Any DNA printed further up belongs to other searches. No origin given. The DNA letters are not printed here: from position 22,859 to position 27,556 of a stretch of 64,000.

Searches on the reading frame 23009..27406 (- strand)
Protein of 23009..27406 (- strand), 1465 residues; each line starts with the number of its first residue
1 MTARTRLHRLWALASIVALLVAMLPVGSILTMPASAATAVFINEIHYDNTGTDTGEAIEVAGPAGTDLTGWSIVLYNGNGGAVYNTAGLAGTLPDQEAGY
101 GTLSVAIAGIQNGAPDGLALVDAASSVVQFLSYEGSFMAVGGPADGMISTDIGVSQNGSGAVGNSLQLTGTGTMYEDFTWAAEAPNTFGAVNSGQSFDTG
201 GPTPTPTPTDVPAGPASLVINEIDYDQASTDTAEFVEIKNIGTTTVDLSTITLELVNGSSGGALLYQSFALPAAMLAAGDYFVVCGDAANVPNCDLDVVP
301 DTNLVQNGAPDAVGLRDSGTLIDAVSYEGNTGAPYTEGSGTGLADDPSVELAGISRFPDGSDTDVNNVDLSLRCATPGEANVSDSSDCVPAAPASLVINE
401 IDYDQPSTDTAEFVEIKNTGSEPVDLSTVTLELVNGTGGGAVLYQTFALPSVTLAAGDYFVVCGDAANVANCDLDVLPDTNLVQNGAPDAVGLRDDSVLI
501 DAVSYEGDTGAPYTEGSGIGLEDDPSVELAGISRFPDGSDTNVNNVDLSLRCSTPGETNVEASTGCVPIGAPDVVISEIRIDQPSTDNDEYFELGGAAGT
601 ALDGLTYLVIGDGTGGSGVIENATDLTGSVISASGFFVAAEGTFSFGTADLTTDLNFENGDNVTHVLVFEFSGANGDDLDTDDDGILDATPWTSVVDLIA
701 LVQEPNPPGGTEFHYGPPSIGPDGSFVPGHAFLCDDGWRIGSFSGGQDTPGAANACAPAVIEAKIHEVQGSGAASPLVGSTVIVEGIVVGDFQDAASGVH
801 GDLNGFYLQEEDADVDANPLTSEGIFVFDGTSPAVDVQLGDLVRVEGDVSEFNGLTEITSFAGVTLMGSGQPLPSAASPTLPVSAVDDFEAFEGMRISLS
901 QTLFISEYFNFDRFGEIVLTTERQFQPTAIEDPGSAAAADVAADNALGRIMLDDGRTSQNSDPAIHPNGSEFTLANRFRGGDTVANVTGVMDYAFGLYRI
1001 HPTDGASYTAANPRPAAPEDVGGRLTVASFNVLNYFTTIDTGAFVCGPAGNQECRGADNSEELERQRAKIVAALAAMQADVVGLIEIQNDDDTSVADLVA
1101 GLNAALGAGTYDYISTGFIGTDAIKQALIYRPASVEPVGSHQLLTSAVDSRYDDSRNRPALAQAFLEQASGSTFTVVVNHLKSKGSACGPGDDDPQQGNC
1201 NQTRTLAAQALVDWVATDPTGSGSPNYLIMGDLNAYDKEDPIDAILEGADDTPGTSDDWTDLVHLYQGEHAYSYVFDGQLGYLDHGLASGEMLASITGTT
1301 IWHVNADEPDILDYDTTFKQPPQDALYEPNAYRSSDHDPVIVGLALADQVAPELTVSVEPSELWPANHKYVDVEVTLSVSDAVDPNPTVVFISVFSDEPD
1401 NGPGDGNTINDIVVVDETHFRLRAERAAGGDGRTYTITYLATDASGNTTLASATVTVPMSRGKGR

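Call 37: search_protein_families(library=pfam, proteins=[window:23009-27406:-], max_evalue=0.00001)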
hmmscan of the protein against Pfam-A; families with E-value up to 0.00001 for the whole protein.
window:23009-27406:- (1465 aa): 3 families
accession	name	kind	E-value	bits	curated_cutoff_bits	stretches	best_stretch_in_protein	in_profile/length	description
PF00932.25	LTD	-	1.9e-44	150.9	34.3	2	391-506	3-108/109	Lamin Tail Domain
PF19580.5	Exo_endo_phos_3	-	5.1e-10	39.3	27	1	1026-1299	1-259/311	Endonuclease/Exonuclease/phosphatase family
PF03372.29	Exo_endo_phos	-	1.3e-07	32.1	24.5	1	1029-1337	2-225/225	Endonuclease/Exonuclease/phosphatase family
